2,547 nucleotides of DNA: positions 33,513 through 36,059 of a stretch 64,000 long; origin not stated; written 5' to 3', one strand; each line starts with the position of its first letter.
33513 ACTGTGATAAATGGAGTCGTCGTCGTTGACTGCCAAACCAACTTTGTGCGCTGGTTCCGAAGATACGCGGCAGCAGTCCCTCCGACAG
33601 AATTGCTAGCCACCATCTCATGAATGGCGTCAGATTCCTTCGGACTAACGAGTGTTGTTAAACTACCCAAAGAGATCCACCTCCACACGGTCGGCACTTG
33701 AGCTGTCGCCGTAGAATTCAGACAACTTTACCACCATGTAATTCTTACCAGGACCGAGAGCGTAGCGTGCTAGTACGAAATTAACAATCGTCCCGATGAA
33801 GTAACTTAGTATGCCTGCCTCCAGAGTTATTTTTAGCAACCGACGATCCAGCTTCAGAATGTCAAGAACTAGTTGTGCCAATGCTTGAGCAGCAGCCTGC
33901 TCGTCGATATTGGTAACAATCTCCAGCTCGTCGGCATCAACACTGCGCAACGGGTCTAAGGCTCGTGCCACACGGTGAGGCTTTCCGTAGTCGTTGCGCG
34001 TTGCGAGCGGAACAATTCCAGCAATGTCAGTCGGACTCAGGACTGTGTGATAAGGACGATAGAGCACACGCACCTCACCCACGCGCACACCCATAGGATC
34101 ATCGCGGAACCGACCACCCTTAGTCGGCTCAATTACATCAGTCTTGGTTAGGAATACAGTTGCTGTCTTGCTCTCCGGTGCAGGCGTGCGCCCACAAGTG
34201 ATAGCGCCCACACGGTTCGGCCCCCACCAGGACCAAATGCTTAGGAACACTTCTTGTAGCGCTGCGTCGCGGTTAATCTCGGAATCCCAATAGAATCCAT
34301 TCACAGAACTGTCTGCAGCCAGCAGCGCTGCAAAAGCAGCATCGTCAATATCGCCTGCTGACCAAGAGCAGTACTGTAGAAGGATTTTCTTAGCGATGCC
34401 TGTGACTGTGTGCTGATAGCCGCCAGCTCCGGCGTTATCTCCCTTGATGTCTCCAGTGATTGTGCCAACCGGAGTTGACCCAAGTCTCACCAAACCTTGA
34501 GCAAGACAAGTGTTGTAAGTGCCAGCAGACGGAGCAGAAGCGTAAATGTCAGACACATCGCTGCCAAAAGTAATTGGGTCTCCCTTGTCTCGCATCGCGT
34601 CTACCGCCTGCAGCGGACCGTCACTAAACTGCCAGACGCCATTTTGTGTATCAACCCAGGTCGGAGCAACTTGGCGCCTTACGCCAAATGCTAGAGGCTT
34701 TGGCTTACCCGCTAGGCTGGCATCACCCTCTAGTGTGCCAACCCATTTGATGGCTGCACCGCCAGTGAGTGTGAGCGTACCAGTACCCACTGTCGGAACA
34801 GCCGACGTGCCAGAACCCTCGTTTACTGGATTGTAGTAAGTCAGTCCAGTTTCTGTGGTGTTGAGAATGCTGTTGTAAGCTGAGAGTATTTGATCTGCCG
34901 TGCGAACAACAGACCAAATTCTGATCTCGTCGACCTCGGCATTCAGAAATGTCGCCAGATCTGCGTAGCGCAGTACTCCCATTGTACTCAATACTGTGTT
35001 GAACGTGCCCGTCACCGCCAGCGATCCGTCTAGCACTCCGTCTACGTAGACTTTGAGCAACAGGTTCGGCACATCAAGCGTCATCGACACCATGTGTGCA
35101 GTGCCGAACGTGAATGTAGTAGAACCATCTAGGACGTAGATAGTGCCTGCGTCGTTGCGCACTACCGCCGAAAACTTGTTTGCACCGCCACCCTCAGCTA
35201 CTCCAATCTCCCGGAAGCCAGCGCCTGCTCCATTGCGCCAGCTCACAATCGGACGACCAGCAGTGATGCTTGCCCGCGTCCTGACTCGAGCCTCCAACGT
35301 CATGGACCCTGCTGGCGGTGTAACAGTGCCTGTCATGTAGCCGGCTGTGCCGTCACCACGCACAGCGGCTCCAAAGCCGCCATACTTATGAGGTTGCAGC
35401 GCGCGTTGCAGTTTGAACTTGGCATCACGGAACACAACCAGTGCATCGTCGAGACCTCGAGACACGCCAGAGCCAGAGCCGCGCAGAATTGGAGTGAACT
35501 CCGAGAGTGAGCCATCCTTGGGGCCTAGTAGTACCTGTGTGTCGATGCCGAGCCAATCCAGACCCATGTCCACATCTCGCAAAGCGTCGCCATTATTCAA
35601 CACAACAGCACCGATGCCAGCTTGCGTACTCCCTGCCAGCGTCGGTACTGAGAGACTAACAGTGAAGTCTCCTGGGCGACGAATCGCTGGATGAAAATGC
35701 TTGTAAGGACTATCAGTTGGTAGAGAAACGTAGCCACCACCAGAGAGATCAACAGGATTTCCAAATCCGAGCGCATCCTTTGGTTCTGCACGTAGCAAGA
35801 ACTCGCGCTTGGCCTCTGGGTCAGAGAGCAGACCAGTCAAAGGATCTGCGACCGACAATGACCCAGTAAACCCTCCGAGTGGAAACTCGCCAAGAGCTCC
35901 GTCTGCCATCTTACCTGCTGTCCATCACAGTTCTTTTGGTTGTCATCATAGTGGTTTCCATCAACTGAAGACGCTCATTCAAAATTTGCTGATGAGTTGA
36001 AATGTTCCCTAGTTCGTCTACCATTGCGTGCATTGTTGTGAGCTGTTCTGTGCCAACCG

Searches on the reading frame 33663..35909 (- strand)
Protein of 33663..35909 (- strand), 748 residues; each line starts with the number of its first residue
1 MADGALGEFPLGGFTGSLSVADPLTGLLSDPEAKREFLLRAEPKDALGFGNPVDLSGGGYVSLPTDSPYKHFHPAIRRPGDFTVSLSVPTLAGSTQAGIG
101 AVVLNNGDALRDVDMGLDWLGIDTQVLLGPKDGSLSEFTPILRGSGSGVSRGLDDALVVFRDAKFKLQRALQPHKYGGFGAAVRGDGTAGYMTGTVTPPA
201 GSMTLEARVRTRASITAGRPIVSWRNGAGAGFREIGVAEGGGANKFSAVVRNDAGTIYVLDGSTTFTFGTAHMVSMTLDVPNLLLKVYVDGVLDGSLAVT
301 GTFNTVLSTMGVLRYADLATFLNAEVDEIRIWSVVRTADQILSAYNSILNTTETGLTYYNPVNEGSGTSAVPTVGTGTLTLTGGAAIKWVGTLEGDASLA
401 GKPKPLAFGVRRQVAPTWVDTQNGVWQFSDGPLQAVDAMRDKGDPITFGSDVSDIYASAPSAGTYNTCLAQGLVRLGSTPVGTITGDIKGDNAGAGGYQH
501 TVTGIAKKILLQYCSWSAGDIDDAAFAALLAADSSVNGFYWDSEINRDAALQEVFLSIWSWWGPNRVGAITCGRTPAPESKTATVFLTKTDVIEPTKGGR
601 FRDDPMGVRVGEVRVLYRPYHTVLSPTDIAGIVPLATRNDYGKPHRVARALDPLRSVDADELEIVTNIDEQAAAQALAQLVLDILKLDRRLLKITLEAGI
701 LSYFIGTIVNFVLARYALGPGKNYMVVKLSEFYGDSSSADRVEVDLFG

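Call 76: search_protein_families(library=pfam, proteins=[window:33663-35909:-], max_evalue=0.001)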
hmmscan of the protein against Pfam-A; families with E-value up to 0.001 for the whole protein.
window:33663-35909:- (748 aa): 1 family
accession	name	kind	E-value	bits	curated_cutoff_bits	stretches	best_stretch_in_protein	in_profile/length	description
PF13385.13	Laminin_G_3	-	1.5e-13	51.6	27.6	1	195-341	11-150/151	Concanavalin A-like lectin/glucanases superfamily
